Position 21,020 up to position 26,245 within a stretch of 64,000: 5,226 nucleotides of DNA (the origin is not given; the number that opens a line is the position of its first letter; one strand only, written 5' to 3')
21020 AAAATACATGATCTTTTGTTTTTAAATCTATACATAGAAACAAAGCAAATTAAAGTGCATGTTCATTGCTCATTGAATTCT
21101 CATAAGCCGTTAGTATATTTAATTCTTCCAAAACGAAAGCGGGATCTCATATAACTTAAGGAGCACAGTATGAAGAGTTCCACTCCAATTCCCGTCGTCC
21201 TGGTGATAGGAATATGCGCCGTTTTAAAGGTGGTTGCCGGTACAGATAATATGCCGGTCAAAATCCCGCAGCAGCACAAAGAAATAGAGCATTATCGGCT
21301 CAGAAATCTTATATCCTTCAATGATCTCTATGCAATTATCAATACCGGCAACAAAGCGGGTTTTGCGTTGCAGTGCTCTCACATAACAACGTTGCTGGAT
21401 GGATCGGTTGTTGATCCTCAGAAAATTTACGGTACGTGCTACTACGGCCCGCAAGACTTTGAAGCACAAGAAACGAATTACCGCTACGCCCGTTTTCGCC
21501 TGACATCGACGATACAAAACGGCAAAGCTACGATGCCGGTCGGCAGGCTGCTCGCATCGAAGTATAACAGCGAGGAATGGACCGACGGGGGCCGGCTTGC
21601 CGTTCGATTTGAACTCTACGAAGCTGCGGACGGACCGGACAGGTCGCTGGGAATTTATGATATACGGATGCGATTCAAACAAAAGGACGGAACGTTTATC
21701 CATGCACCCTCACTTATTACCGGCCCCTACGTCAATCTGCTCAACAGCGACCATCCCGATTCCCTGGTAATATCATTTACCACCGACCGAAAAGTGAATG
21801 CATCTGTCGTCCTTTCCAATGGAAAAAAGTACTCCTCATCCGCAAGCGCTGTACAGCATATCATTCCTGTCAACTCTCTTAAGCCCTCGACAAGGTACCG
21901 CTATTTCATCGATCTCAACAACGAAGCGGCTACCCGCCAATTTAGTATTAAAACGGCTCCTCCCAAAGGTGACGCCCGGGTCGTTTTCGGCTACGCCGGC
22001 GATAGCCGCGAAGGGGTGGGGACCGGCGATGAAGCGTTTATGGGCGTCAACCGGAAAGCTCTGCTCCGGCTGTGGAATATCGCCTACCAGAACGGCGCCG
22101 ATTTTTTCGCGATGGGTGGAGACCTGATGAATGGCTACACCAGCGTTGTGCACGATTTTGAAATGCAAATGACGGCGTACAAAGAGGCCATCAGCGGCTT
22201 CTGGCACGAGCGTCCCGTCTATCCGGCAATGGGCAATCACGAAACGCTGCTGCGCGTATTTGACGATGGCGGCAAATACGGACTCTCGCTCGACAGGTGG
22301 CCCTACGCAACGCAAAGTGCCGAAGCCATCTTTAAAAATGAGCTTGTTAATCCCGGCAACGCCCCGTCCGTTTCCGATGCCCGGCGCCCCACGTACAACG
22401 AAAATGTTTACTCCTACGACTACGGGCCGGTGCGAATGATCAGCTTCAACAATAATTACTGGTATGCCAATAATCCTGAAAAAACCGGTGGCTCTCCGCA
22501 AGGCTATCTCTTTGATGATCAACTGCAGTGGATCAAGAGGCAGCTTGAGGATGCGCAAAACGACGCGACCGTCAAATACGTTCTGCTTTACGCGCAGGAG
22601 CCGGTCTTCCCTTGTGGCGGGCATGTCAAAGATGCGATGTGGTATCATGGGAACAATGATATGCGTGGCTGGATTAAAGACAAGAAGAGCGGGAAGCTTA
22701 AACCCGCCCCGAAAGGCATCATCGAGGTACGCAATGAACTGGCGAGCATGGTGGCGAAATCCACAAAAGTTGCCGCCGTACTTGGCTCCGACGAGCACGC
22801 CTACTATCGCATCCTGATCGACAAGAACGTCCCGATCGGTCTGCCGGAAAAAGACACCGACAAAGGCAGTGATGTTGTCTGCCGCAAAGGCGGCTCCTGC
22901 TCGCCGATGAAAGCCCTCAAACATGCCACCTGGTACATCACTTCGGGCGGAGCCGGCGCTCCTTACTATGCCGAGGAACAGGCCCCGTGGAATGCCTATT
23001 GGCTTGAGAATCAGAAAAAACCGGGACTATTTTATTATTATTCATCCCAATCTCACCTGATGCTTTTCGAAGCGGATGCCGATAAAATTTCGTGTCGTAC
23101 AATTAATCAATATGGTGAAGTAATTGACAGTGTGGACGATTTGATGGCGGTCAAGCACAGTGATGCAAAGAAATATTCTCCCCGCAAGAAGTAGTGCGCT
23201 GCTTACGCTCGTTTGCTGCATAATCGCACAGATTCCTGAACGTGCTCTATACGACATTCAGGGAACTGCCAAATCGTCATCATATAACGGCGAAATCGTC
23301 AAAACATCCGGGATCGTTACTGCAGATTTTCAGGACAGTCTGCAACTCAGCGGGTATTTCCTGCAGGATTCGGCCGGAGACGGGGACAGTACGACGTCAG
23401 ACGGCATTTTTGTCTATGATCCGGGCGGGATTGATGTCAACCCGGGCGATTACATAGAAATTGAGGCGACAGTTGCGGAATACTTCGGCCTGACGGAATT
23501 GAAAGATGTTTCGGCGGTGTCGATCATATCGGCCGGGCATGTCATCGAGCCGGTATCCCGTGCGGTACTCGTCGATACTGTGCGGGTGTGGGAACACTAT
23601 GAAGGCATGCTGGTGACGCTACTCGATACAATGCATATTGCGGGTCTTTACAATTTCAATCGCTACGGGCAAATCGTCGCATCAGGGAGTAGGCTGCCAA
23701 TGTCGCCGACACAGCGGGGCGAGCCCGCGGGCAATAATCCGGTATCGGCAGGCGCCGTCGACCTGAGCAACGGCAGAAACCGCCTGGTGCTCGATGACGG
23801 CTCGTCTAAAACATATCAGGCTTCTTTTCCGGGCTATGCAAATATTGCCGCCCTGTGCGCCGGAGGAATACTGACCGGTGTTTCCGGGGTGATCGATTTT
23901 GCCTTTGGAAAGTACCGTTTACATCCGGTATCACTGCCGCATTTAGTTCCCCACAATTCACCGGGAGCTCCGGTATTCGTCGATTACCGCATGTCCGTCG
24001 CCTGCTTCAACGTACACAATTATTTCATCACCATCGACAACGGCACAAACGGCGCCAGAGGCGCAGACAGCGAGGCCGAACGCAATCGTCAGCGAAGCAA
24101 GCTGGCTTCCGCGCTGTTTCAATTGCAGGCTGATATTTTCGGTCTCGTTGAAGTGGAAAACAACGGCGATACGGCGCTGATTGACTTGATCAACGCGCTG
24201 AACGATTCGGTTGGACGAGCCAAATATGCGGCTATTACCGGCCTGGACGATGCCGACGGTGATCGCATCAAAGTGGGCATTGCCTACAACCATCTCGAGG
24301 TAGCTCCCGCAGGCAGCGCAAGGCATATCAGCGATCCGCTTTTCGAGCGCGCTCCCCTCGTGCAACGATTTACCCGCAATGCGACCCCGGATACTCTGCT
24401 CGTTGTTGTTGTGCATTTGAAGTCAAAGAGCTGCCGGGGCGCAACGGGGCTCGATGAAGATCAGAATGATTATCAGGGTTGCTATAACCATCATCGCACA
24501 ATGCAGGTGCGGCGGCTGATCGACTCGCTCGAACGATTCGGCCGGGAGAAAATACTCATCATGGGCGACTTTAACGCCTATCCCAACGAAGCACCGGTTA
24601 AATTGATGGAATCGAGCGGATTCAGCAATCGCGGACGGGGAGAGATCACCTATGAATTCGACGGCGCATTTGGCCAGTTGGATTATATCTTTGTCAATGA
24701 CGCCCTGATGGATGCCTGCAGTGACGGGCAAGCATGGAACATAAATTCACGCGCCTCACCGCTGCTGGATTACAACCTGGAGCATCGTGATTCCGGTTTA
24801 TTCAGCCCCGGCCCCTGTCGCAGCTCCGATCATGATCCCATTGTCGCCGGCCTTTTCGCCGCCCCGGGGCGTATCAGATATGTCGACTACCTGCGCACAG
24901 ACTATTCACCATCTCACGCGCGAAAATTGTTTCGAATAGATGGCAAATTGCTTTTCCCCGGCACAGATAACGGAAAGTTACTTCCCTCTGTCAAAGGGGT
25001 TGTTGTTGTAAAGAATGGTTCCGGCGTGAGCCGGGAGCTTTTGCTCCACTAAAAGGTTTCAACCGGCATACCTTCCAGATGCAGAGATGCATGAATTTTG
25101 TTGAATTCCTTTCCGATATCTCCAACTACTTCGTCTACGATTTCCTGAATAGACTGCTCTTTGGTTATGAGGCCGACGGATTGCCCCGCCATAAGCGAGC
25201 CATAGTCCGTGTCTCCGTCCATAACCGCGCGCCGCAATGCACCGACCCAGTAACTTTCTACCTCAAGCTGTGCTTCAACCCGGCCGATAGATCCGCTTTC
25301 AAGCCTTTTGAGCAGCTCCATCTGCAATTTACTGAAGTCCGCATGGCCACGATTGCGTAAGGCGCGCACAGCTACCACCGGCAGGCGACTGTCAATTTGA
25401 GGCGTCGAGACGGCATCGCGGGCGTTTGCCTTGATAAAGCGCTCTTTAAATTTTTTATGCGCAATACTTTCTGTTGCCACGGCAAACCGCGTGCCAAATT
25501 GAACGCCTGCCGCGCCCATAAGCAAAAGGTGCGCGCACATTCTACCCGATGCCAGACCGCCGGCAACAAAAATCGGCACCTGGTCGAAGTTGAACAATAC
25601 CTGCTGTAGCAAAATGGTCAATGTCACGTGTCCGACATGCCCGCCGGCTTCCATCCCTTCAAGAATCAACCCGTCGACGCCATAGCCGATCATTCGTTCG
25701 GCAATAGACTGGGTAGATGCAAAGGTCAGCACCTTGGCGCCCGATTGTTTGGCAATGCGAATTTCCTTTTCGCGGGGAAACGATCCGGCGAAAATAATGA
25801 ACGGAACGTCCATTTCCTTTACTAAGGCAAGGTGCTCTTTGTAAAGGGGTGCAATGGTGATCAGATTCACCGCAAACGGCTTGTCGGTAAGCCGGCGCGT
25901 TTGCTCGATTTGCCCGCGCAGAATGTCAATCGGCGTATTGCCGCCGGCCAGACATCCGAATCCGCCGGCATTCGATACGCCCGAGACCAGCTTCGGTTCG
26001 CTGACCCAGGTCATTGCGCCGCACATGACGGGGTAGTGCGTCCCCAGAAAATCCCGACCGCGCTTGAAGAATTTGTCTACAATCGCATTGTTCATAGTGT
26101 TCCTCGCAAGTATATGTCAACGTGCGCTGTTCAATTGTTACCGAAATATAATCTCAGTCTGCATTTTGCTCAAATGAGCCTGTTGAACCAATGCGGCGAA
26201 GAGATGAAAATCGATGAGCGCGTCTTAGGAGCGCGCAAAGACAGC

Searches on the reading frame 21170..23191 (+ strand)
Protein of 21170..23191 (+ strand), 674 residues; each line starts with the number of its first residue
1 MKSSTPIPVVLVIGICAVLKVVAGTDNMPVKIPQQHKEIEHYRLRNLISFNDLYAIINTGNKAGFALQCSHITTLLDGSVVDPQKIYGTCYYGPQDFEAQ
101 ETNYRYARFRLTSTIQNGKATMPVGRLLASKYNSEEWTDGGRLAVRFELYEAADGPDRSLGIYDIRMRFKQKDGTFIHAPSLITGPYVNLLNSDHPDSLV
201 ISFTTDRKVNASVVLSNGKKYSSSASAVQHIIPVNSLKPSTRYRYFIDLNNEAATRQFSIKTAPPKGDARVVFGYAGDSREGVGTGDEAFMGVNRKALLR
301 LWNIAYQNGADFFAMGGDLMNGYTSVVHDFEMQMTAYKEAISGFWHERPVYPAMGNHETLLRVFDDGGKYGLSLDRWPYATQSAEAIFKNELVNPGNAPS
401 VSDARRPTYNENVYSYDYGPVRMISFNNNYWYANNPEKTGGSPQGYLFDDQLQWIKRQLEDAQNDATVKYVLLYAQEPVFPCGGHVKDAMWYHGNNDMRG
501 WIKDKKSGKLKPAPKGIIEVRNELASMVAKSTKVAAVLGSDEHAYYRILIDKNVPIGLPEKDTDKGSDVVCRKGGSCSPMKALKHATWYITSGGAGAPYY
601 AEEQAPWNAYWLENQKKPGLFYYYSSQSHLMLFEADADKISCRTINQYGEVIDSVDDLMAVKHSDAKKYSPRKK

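Call 76: search_protein_families(library=pfam, proteins=[window:21170-23191:+], max_evalue=0.0001)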
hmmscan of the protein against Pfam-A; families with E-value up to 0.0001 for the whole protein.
window:21170-23191:+ (674 aa): 1 family
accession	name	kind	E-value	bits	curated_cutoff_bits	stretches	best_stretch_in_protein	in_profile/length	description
PF00149.33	Metallophos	-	2.5e-05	25.2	21.5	1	294-504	14-177/191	Calcineurin-like phosphoesterase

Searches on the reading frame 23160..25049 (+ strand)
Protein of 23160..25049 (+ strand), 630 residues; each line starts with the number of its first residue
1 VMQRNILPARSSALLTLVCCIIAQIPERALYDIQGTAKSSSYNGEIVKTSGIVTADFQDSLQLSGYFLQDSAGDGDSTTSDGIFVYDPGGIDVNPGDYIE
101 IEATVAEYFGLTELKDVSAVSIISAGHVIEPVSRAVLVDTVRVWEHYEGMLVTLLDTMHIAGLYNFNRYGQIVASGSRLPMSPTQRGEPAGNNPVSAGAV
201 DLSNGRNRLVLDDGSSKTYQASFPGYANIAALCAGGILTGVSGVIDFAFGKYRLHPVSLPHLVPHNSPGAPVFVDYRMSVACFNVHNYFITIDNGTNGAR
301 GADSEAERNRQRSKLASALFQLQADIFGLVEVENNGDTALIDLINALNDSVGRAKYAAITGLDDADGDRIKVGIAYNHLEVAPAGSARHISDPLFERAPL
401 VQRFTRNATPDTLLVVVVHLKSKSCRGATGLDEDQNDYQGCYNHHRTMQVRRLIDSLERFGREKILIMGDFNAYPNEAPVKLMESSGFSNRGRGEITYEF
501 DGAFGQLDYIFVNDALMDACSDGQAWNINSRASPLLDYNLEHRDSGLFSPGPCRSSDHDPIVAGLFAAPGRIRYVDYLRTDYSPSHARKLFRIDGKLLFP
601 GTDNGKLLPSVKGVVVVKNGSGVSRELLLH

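Call 76: search_protein_families(library=pfam, proteins=[window:23160-25049:+], max_evalue=0.0001)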
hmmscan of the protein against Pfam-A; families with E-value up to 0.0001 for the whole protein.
window:23160-25049:+ (630 aa): 1 family
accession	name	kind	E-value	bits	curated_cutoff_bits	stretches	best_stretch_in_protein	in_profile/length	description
PF03372.29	Exo_endo_phos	-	4.9e-10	40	24.5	1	302-558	9-225/225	Endonuclease/Exonuclease/phosphatase family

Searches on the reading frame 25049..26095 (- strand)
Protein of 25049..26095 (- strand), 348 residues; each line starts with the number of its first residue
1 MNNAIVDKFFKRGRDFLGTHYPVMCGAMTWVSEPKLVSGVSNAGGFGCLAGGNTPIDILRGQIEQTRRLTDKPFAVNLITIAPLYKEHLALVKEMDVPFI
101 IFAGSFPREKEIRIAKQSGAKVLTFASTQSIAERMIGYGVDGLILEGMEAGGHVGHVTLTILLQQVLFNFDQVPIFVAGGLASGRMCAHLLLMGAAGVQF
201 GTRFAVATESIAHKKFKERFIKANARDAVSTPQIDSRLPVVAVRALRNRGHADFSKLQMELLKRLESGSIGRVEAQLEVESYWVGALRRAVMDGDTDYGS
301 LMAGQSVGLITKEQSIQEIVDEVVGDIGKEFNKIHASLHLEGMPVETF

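Call 85: search_protein_families(library=pfam, proteins=[window:25049-26095:-], max_evalue=0.0001)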
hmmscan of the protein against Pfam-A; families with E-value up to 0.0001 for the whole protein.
window:25049-26095:- (348 aa): 1 family
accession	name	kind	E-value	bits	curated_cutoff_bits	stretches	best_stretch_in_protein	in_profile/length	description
PF03060.21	NMO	-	2.7e-49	168.8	28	2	85-324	102-329/331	Nitronate monooxygenase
